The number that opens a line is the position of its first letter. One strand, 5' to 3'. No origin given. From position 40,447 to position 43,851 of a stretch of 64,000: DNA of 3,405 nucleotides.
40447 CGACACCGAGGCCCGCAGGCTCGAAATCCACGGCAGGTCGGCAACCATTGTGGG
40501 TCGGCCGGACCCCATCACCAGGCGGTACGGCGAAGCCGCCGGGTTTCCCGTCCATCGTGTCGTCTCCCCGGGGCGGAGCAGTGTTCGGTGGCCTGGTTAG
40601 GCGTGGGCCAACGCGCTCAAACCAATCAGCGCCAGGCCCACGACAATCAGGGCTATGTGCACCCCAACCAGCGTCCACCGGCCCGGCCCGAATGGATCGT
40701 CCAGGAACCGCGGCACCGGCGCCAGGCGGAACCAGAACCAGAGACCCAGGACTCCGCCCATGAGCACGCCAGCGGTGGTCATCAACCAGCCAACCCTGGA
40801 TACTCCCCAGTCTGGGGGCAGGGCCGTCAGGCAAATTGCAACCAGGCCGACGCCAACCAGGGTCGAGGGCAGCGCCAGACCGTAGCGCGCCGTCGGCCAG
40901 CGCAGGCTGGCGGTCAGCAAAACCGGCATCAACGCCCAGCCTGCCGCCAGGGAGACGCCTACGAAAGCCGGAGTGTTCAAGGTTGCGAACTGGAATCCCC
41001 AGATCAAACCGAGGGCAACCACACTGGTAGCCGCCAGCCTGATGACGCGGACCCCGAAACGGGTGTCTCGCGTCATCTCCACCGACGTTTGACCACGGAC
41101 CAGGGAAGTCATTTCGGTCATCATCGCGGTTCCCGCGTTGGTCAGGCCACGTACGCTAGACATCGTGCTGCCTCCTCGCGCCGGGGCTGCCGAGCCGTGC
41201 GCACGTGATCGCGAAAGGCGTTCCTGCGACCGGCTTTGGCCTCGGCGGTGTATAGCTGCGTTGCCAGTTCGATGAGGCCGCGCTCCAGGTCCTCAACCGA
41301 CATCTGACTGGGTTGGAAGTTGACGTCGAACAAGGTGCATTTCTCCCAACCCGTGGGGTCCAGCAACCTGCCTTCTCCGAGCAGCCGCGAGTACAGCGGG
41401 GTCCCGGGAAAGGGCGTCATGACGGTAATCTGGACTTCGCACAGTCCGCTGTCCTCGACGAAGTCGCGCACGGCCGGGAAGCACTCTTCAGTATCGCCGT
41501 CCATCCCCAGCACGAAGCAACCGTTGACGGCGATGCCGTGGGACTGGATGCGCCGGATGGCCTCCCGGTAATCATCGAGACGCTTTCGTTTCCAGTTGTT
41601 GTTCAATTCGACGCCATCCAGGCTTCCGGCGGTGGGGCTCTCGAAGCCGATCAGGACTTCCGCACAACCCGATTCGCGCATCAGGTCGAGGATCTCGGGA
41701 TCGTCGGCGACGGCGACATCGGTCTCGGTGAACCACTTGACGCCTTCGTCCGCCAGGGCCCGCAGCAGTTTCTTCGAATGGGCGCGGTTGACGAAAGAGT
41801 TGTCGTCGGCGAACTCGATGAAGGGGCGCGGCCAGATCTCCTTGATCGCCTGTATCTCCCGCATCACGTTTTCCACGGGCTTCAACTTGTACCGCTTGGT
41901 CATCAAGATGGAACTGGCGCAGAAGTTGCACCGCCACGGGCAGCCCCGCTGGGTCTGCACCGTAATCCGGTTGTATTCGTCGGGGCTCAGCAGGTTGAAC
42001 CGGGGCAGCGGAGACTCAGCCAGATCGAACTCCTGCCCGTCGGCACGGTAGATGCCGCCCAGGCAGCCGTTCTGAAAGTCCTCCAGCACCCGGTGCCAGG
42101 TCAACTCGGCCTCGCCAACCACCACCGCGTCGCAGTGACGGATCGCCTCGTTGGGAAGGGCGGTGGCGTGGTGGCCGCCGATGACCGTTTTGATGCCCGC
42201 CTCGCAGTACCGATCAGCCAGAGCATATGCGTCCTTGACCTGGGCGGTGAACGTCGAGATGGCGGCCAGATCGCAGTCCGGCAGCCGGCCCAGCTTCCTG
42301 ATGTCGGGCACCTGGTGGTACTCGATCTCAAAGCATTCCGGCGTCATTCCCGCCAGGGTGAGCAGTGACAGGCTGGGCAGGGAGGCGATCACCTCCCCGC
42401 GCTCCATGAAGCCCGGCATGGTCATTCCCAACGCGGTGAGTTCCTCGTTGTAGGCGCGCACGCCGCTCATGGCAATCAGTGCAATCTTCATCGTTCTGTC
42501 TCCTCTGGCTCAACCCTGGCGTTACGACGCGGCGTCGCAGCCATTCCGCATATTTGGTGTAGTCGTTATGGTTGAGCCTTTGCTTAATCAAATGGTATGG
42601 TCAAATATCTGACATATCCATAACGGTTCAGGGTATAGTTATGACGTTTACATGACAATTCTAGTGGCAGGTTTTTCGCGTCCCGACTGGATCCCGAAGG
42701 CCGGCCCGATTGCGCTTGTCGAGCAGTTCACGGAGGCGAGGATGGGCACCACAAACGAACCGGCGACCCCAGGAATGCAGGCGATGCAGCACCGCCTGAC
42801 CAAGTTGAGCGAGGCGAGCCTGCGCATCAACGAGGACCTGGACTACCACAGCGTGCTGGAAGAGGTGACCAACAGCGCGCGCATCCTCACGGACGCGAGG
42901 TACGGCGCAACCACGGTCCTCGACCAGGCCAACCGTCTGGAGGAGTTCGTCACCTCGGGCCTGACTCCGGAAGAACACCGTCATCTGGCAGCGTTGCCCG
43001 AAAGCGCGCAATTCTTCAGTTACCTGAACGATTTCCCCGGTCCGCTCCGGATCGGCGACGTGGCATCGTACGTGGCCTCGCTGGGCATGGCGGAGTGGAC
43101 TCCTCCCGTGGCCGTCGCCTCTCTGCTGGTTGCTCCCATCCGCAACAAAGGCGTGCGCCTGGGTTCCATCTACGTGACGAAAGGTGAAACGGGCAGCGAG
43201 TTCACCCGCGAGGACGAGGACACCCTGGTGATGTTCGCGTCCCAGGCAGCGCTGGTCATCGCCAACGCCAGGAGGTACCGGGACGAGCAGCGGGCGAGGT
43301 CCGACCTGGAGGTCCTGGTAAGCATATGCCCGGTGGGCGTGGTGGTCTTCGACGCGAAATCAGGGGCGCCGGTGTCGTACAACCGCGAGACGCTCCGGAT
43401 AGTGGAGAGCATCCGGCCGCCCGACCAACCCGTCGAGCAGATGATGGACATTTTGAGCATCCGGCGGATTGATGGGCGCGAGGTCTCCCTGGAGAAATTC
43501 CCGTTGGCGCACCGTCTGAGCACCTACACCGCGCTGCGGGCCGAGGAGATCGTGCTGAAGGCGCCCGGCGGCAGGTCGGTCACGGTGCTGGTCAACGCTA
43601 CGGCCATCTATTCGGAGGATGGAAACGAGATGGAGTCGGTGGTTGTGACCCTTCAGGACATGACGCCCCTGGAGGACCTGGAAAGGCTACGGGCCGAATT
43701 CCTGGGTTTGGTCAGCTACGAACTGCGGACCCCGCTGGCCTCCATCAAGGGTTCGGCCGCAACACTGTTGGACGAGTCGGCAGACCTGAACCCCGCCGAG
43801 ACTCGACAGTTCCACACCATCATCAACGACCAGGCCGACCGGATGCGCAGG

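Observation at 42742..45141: All-in-one kinase-regulator with every phosphotransfer residue substituted (H>Y, D>A, D>E)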

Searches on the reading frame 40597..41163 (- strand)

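Call 14: search_protein_families(library=pfam, proteins=[window:40597-41163:-], max_evalue=0.001)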
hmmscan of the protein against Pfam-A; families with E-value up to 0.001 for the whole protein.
window:40597-41163:- (188 aa): 0 families

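Call 16: search_protein_families(library=ncbifam, proteins=[window:40597-41163:-], max_evalue=0.01)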
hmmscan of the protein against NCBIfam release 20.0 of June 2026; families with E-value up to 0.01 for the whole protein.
window:40597-41163:- (188 aa): 0 families

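Call 49: search_protein_families(library=pfam, proteins=[window:40597-41163:-], max_evalue=10)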
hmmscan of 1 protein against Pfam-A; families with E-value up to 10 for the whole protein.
window:40597-41163:- (188 aa): 2 families
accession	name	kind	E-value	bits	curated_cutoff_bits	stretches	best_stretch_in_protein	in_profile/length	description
PF10726.14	DUF2518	-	2.9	7.9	25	1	37-84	15-62/145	Protein of function (DUF2518)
PF19744.4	DUF6232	-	3.8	8.4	27.4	2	103-168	38-89/117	Family of unknown function (DUF6232)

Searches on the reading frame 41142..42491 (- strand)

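Call 14: search_protein_families(library=pfam, proteins=[window:41142-42491:-], max_evalue=0.001)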
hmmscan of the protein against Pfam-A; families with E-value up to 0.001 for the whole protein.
window:41142-42491:- (449 aa): 3 families
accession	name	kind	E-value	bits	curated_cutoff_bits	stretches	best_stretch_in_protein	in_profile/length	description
PF04055.27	Radical_SAM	-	1.7e-19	71.1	29.5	1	179-344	2-165/166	Radical SAM superfamily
PF02310.24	B12-binding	-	2.6e-09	37.4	32.1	1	69-131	48-116/121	B12 binding domain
PF13282.11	DUF4070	-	2.7e-08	34.4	22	1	364-440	1-75/144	Domain of unknown function (DUF4070)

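Call 16: search_protein_families(library=ncbifam, proteins=[window:41142-42491:-], max_evalue=0.01)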
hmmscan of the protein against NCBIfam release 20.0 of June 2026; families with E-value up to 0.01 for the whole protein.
window:41142-42491:- (449 aa): 22 families
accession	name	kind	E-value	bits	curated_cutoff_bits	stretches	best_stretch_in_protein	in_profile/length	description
TIGR03471.1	HpnJ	equivalog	3.7e-27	95.3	577.6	1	176-404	198-418/472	hopanoid biosynthesis associated radical SAM protein HpnJ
TIGR04479.1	bcpD_PhpK_rSAM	subfamily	2.7e-26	92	600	1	165-348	230-409/504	PhpK family radical SAM P-methyltransferase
NF038361.1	rSAM_Sden_1168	equivalog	3.8e-23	81.9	575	1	176-376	283-479/560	Sden_1168 family B12-binding radical SAM P-methyltransferase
TIGR02026.1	BchE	equivalog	6.2e-23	81.4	481.35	1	177-426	196-438/497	magnesium-protoporphyrin IX monomethyl ester anaerobic oxidative cyclase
TIGR04013.1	B12_SAM_MJ_1487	hypoth_equivalog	4.9e-22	78.3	251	1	60-218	31-194/382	TIGR04013 family B12-binding domain/radical SAM domain-containing protein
TIGR04014.1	B12_SAM_MJ_0865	equivalog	8.7e-22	77.5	360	1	87-368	56-356/434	methyl-coenzyme M reductase glutamine C-methyltransferase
TIGR04367.1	HpnR_B12_rSAM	equivalog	1.5e-20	73.2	650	1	177-407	188-406/490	hopanoid C-3 methylase HpnR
NF033070.1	rSAM_AprD4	equivalog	2.3e-20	73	500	1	74-431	91-451/456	AprD4 family radical SAM diol-dehydratase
NF050148.1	rSAM_ApyD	equivalog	9.4e-20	70.5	750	1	100-369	104-392/645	RiPP biosynthesis radical SAM protein ApyD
TIGR04295.1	B12_rSAM_oligo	hypoth_equivalog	2.8e-18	65.8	400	1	177-385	202-396/422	TIGR04295 family B12-binding domain-containing radical SAM protein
TIGR04072.2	rSAM_ladder_B12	equivalog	2.9e-13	49.2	360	1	81-338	82-339/443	lipid biosynthesis B12-binding/radical SAM protein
NF045585.1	rSAM_slr0320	equivalog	7.8e-12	44.5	775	1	159-297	219-361/511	photosystem II high light acclimation radical SAM protein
TIGR04428.1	B12_rSAM_trp_MT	equivalog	1.6e-08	33.4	500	1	178-343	219-394/558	tryptophan 2-C-methyltransferase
TIGR04385.1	B12_rSAM_cofa1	equivalog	5.3e-08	32.5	450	1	100-338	100-354/438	B12 lower ligand biosynthesis radical SAM protein BzaD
NF040542.1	rSAM_RCCLKC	equivalog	2.2e-07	30.4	450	1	177-352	182-354/423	arsinothricin biosynthesis radical SAM protein ArsL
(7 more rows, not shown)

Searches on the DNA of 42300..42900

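Call 32: search_rna_families(source=window, start=42300, end=42900, threshold=evalue, max_evalue=10)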
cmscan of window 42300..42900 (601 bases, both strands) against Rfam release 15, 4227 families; matches with E-value up to 10: 4.
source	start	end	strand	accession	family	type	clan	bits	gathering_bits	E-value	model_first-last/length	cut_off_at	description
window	42447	42534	-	RF02873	AS-traI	Gene; antisense;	-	16.9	99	2.4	1-77/77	no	Antisense to traI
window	42348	42381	-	RF03085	abiF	Gene; sRNA;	-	15.8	37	7.3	1-37/37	no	abiF RNA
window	42366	42410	-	RF01918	mir-1249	Gene; miRNA;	-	14.3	83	5.5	1-75/75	no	mir-1249 microRNA precursor family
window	42458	42496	-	RF01194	sn2903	Gene; snRNA; snoRNA; CD-box;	CL00066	12.8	50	9.9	1-91/91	no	Small nucleolar RNA sn2903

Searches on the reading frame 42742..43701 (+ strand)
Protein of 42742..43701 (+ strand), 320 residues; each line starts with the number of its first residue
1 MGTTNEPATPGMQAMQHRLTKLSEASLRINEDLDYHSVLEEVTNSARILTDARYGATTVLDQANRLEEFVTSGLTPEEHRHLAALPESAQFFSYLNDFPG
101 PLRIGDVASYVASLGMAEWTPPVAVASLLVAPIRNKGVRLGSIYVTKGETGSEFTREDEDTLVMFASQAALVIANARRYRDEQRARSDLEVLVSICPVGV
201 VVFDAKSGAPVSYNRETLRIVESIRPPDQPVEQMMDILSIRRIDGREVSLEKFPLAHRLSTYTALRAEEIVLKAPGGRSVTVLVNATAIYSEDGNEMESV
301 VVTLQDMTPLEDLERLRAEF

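Call 20: search_solved_structures(query=window:42742-43701:+, show_alignments=3, max_evalue=0.001)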
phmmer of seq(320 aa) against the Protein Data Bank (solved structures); distinct sequences matched with E-value up to 0.001: 5.
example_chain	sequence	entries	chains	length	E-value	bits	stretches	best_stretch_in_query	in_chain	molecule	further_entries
2y79_A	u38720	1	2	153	8e-22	81.3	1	32-181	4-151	REDOX SENSOR HISTIDINE KINASE RESPONSE REGULATOR DEVS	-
4ynr_A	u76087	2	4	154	8.3e-22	81.3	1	32-181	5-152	Redox sensor histidine kinase response regulator DevS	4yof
2w3d_A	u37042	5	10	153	1.1e-21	80.8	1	32-181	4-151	TWO COMPONENT SENSOR HISTIDINE KINASE DEVS (GAF FAMILY PROTEIN)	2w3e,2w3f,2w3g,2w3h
2y8h_A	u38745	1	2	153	1.5e-21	80.4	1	32-181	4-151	TWO COMPONENT SENSOR HISTIDINE KINASE DEVS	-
2vzw_A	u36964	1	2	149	6.2e-18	68.6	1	38-181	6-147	PROBABLE HISTIDINE KINASE RESPONSE REGULATOR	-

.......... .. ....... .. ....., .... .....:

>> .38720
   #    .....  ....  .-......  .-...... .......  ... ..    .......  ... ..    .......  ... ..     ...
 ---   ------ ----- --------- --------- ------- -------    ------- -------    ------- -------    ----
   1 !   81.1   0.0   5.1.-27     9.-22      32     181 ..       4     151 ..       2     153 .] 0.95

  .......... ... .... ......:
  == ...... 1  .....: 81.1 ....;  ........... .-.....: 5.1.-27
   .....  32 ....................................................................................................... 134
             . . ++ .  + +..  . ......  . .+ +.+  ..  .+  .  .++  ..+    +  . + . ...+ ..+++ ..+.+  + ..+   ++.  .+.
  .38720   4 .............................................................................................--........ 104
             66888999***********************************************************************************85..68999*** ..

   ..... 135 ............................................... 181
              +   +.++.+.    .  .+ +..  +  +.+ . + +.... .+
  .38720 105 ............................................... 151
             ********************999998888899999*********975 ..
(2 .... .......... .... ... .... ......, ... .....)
